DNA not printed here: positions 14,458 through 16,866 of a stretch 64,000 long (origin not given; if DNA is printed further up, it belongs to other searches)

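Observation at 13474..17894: An FkbH-like HAD/GNAT enzyme sandwiched between two sigma28-driven flagellin paralogs is a candidate flagellin-modification enzyme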

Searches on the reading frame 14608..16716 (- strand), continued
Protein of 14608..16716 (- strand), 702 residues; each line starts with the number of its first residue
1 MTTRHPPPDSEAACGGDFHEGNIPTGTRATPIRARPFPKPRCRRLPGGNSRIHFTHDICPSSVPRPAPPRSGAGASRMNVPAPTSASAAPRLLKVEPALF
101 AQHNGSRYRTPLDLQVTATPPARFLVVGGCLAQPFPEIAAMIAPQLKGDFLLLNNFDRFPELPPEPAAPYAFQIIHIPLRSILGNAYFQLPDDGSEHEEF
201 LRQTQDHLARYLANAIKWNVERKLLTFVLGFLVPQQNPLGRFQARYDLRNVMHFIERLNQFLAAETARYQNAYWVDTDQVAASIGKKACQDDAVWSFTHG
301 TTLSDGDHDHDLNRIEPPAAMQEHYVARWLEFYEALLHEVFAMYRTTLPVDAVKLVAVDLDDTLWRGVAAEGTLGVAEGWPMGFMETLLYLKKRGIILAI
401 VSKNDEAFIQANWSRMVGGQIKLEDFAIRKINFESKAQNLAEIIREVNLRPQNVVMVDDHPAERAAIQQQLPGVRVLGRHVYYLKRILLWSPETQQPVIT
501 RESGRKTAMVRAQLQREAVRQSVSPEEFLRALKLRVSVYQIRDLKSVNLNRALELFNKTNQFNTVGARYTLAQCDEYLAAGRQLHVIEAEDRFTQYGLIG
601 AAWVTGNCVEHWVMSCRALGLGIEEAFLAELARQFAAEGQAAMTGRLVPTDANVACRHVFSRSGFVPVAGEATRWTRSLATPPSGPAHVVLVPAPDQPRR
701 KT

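Call 44: search_protein_families(library=pfam, proteins=[L026:700-2532:+, L026:2873-4525:+, L026:4509-5528:+, L026:5509-6132:+, L026:6129-7517:+, L026:7519-7983:+, L026:9778-10032:+, L026:10029-11531:+, L026:12553-13836:+, L008:9893-11674:+], max_evalue=0.001)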
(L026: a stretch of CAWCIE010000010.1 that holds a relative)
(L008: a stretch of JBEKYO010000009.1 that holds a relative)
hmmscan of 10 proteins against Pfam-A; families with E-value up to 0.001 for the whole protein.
L026:700-2532:+ (610 aa): 9 families
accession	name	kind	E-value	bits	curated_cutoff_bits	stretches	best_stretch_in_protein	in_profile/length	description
PF00158.32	Sigma54_activat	-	5.6e-68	228.3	20.2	1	269-434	2-167/168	Sigma-54 interaction domain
PF00072.30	Response_reg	-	3.1e-27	95.4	30.2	1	146-255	1-110/111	Response regulator receiver domain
PF14532.12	Sigma54_activ_2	-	8.3e-22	78.4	25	1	284-439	16-138/138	Sigma-54 interaction domain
PF25601.1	AAA_lid_14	-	4e-18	65.5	27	1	440-511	1-73/87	AAA+ ATPase lid domain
PF02954.25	HTH_8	-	2.4e-13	50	22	1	550-589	2-41/42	Bacterial regulatory protein, Fis family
PF13245.12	AAA_19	-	2.9e-05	24.7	25.1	0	286-388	8-118/134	AAA domain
PF07728.20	AAA_5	-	8.7e-05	23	22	1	292-410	2-123/139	AAA domain (dynein-related subfamily)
PF07724.20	AAA_2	-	0.00017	22.1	27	1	290-415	4-130/166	AAA domain (Cdc48 subfamily)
PF13556.12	HTH_30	-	0.00066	19.9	27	0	560-591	6-37/59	PucR C-terminal helix-turn-helix domain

L026:2873-4525:+ (550 aa): 2 families
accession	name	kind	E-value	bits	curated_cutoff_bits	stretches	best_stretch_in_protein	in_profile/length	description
PF01514.23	YscJ_FliF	-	2.9e-62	210.1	24.4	1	43-217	2-178/179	Secretory protein of YscJ/FliF family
PF08345.17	YscJ_FliF_C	-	2.4e-43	148.5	23.8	1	250-434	1-147/147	Flagellar M-ring protein C-terminal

L026:4509-5528:+ (339 aa): 4 families
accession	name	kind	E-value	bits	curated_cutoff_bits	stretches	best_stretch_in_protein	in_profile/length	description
PF01706.21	FliG_C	-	1.1e-39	135.4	23.3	1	224-330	2-108/108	FliG C-terminal domain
PF14842.11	FliG_N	-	8.8e-36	123.1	25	2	11-109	2-100/104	FliG N-terminal domain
PF14841.11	FliG_M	-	2.3e-26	92.3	25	1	122-189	2-69/76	FliG middle domain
PF03448.22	MgtE_N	-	1.3e-09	38.9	25.9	0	113-163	43-93/102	MgtE intracellular N domain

L026:5509-6132:+ (207 aa): 1 family
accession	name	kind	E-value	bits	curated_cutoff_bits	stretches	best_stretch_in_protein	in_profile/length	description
PF02108.21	FliH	-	5e-38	130.4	24.1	1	62-186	2-126/128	Flagellar assembly protein FliH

L026:6129-7517:+ (462 aa): 3 families
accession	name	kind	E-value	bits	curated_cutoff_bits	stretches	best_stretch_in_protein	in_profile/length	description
PF00006.31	ATP-synt_ab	-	1.2e-84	283.7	29.5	1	159-370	1-213/213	ATP synthase alpha/beta family, nucleotide-binding domain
PF18269.6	T3SS_ATPase_C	-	6.4e-25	87.2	22.7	1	378-448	2-72/72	T3SS EscN ATPase C-terminal domain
PF02874.29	ATP-synt_ab_N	-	0.00012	22.9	20.9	1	43-101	6-68/69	ATP synthase alpha/beta family, beta-barrel domain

L026:7519-7983:+ (154 aa): 2 families
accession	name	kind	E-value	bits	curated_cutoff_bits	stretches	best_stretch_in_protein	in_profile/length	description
PF02050.21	FliJ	-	6.8e-23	81.7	28.4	1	22-142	1-121/123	Flagellar FliJ protein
PF22905.2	Hydro_N_hd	-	0.00054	20.4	27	1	8-105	93-191/195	Hydrolase N-terminal helical domain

L026:9778-10032:+ (84 aa): 1 family
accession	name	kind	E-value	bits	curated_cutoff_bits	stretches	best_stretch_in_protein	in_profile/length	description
PF06794.17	UPF0270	-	3.6e-25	88.3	25.6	1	20-83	3-66/69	Uncharacterised protein family (UPF0270)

L026:10029-11531:+ (500 aa): 0 families

L026:12553-13836:+ (427 aa): 1 family
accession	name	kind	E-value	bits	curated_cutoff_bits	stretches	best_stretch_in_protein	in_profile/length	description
PF00082.27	Peptidase_S8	-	9.9e-20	71.4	21.8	1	194-420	5-288/288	Subtilase family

L008:9893-11674:+ (593 aa): 1 family
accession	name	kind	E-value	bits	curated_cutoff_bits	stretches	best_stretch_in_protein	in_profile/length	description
PF13231.12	PMT_2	-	3.6e-13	50.5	26.1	1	63-222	2-155/160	Dolichyl-phosphate-mannose-protein mannosyltransferase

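Call 48: search_protein_families(library=pfam, alignment_id=A2, max_evalue=0.00001)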
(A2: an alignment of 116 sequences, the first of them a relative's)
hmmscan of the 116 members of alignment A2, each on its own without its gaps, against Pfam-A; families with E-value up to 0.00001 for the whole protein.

A. member 1, L004:3596-4582:+ (328 aa): 2 families
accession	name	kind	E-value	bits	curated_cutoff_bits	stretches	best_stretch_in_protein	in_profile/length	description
PF01556.23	DnaJ_C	-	5.3e-45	153.6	26.6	1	149-304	2-152/152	DnaJ C terminal domain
PF00226.36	DnaJ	-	5.5e-26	90.9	27.8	1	7-68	1-63/63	DnaJ domain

B. families by the number of members that match (of 116 scanned): 160 families (the first 25 are shown)
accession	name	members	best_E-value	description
PF00515.34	TPR_1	3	2.3e-56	Tetratricopeptide repeat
PF07719.23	TPR_2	3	5.1e-50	Tetratricopeptide repeat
PF13181.12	TPR_8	3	2.7e-41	Tetratricopeptide repeat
PF13424.12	TPR_12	3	4.9e-31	Tetratricopeptide repeat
PF13432.12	TPR_16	3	7.8e-31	Tetratricopeptide repeat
PF01914.23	MarC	3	9.5e-31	MarC family integral membrane protein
PF00072.30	Response_reg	3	1.5e-30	Response regulator receiver domain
PF13428.12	TPR_14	3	1.6e-25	Tetratricopeptide repeat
PF13176.12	TPR_7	3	7.4e-24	Tetratricopeptide repeat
PF08808.17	RES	3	2.6e-23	RES domain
PF14559.12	TPR_19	3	1.3e-21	Tetratricopeptide repeat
PF13174.12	TPR_6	3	1.5e-17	Tetratricopeptide repeat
PF08241.18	Methyltransf_11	3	4e-16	Methyltransferase domain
PF13649.12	Methyltransf_25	3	6.9e-16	Methyltransferase domain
PF08242.18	Methyltransf_12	3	6e-10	Methyltransferase domain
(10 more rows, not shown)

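Call 56: list_cluster_members(proteins=[P0121, P0122, P0126, P0130, P0132, P0136, P0137, P0143, P0146, P0150])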
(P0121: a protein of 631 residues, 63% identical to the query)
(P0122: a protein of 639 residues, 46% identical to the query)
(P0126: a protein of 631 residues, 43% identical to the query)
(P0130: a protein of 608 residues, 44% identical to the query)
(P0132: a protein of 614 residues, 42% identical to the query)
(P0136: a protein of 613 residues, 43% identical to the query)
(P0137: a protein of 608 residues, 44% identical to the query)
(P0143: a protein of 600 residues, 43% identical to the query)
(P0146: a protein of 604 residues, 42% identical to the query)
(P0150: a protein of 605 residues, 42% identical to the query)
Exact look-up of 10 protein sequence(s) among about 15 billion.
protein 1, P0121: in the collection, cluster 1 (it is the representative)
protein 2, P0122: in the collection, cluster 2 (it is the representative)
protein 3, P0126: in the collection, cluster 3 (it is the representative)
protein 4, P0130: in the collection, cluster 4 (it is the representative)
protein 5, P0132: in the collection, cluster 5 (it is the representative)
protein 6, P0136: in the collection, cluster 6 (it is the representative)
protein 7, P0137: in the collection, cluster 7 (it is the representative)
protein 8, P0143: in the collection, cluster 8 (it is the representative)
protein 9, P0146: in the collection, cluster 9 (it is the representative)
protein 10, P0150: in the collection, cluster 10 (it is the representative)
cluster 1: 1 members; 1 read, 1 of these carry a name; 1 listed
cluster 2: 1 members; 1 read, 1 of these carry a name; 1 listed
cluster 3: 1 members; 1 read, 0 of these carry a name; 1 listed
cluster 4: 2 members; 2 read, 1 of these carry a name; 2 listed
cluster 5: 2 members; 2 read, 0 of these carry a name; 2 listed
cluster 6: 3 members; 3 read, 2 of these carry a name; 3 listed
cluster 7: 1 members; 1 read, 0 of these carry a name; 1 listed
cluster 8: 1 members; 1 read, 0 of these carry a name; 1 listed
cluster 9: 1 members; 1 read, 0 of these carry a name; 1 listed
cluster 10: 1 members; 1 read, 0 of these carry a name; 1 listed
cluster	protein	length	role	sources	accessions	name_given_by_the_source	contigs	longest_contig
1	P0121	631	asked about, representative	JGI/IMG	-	FkbH-like protein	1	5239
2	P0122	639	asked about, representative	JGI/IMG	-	FkbH-like protein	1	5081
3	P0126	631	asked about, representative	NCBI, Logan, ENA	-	-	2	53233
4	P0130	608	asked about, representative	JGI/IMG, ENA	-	-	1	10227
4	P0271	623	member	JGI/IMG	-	FkbH-like protein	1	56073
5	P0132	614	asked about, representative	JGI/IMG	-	-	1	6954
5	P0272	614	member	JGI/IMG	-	-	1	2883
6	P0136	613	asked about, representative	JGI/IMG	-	FkbH-like protein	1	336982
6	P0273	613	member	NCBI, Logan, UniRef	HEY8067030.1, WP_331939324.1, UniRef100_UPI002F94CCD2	MAG TPA: HAD-IIIC family phosphatase [Methylosinus sp.] | HAD-IIIC family phosphatase n=1 Tax=Methylosinus sp. TaxID=427 RepID=UPI002F94CCD2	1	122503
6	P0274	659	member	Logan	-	-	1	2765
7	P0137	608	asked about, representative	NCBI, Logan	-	-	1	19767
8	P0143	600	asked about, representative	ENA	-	-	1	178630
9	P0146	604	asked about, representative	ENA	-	-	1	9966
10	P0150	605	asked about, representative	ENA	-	-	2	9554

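Call 59: search_dna_similar(query=window:14611-16485:-, collection=plasmids, mode=protein, max_rows=25)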
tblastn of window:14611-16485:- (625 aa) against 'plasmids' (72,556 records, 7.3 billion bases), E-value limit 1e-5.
Records with a match: 199; places in all: 202; records where one place covers at least 80% of the query: 5.
Best place of each record, by identity: <60% 199.
By first word of the organism name: Bacillus 52; Sinorhizobium 40; Streptomyces 38; Ralstonia 15; Clostridium 13; Rhizobium 5; Rhodococcus 5; Erwinia 2; Methylosinus 2; Nostoc 2; and 23 more.
By predicted mobility (MOB-suite, as given by PLSDB): non-mobilizable 125; mobilizable 69; conjugative 5.
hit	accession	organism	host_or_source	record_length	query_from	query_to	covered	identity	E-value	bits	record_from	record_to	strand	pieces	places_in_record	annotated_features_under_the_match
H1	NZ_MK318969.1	Rhizobium rhizogenes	-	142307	31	588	89%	40.6%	1e-124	413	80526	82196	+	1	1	HAD-IIIC family phosphatase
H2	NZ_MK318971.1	Rhizobium rhizogenes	-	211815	31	588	89%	40.6%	1e-124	413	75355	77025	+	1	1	HAD-IIIC family phosphatase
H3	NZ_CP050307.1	Rhizobium lusitanum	Oxytropis pumilio,cell culture,root ...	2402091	30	588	89%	40.2%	5e-122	405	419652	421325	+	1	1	none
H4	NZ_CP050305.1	Rhizobium lusitanum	Oxytropis pumilio,cell culture,root ...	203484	31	588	89%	40.2%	2e-123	409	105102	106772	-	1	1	HAD-IIIC family phosphatase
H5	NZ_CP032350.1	Azospirillum brasilense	soil sample,Agricultural field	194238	19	612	95%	37.4%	6e-113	379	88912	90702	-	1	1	HAD-IIIC family phosphatase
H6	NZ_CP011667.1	Streptomyces sp. Mg1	-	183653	148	595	72%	34.3%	5e-48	189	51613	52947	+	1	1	HAD-IIIC family phosphatase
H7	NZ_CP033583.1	Streptomyces sp. ADI95-16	Antho dichotoma,pure culture,whole body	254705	148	595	72%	34.1%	3e-51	199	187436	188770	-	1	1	HAD-IIIC family phosphatase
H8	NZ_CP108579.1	Streptomyces goshikiensis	-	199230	148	595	72%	34.1%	3e-51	198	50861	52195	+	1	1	HAD-IIIC family phosphatase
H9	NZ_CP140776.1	Streptomyces goshikiensis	cell culture,soil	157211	148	595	72%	34.1%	1e-50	196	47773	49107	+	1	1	HAD-IIIC family phosphatase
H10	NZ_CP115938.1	Streptomyces goshikiensis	microorganism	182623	148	595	72%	33.9%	3e-50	196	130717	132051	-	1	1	HAD-IIIC family phosphatase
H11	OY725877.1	Subdoligranulum variabile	-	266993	154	596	71%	28.0%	5e-30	134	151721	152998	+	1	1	none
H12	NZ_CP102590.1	Niallia taxi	-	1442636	174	586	66%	25.5%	2e-25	119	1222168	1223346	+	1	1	none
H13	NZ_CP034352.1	Streptomyces sp. W1SF4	-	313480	291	616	52%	30.6%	6e-17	93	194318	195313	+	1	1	HAD-IIIC family phosphatase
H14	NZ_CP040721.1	Rhodococcus pyridinivorans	prokaryote,Quinoline-degrading ...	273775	288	587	48%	32.8%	2e-19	101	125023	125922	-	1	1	type I polyketide synthase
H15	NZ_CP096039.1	Rhodococcus pyridinivorans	cell culture,soil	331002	288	587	48%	32.8%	3e-19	100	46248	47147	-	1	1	type I polyketide synthase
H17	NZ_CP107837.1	Streptomyces sp. NBC_00523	-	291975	288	614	52%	30.0%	2e-25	119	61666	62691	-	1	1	HAD-IIIC family phosphatase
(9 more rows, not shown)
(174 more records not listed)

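Call 60: get_annotated_region(hit=H5, flank=10000)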
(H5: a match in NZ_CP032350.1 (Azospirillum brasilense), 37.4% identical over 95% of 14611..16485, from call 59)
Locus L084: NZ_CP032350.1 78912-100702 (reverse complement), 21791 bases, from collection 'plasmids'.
description: Azospirillum brasilense strain MTCC4039 plasmid p5, complete sequence
organism: Azospirillum brasilense (NCBI taxid 192)
taxonomy: Bacteria; Pseudomonadota; Alphaproteobacteria; Rhodospirillales; Azospirillaceae; Azospirillum; Azospirillum brasilense
host: -; source: soil sample,Agricultural field; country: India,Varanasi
typing (MOB-suite, as given by PLSDB): non-mobilizable; replicon rep_cluster_771
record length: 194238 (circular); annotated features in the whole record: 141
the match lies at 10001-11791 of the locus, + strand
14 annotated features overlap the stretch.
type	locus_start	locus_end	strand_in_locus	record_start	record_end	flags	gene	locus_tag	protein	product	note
CDS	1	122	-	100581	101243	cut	-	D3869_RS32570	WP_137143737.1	hypothetical protein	-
CDS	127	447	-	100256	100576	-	-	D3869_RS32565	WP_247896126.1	NAD/NADP transhydrogenase alpha subunit-like protein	-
CDS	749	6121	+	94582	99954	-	-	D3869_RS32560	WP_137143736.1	glycosyltransferase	-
CDS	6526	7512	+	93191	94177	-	rfaD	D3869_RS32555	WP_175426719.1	ADP-glyceromanno-heptose 6-epimerase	GO:0005975 - carbohydrate metabolic process [Evidence IEA]; GO:0009244 - lipopolysaccharide core region biosynthetic ...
CDS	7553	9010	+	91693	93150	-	hldE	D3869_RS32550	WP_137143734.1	bifunctional D-glycero-beta-D-manno-heptose-7-phosphate kinase/D-glycero-beta-D-manno-heptose 1-phosphate adenylyltransferase HldE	GO:0009058 - biosynthetic process [Evidence IEA]; GO:0005975 - carbohydrate metabolic process [Evidence IEA]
CDS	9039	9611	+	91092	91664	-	-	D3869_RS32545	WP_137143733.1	SIS domain-containing protein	GO:1901135 - carbohydrate derivative metabolic process [Evidence IEA]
CDS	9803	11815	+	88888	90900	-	-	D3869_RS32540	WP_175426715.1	HAD-IIIC family phosphatase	-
CDS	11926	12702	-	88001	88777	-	-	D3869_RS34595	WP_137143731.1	CatB-related O-acetyltransferase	GO:0046677 - response to antibiotic [Evidence IEA]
CDS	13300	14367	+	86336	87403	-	-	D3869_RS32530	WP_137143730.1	glycosyltransferase family 4 protein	-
CDS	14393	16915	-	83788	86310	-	-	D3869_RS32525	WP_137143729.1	glycosyltransferase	-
CDS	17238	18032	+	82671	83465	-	-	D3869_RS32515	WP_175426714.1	ABC transporter permease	-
CDS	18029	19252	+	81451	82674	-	-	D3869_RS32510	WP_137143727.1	ABC transporter ATP-binding protein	-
CDS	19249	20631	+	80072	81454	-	-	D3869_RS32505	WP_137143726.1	FkbM family methyltransferase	-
CDS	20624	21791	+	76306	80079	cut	-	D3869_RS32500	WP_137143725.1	glycosyltransferase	-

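Call 61: get_annotated_region(hit=H1, flank=8000)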
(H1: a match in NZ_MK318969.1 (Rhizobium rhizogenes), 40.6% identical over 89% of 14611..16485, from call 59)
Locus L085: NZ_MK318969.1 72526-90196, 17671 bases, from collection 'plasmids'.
description: Rhizobium rhizogenes strain C5.7 plasmid pC5.7c, complete sequence
organism: Rhizobium rhizogenes (NCBI taxid 359)
taxonomy: Bacteria; Pseudomonadota; Alphaproteobacteria; Hyphomicrobiales; Rhizobiaceae; Rhizobium; Rhizobium rhizogenes
host: -; source: -; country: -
typing (MOB-suite, as given by PLSDB): non-mobilizable; mating-pair formation MPF_T
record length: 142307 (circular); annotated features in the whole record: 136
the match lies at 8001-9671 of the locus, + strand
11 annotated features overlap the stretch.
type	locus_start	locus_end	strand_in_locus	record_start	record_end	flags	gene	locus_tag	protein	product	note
CDS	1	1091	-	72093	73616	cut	-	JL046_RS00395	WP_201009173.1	DNA polymerase Y family protein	-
CDS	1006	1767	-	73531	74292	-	-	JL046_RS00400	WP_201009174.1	ImuA family protein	-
CDS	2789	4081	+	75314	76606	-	-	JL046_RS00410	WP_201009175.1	GDSL-type esterase/lipase family protein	-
CDS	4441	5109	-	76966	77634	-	-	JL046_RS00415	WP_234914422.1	class I SAM-dependent methyltransferase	-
CDS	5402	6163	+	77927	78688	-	-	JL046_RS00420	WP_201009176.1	class I SAM-dependent methyltransferase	-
CDS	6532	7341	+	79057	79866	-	-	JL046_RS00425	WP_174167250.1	ABC transporter permease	-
CDS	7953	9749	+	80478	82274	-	-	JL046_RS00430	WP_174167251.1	HAD-IIIC family phosphatase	-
CDS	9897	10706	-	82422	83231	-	-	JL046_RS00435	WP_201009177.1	hypothetical protein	-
CDS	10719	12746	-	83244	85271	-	-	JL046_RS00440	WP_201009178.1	hypothetical protein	-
CDS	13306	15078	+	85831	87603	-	-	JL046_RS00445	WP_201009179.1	hypothetical protein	-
CDS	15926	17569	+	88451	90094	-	-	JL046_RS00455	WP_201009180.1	Hint domain-containing protein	-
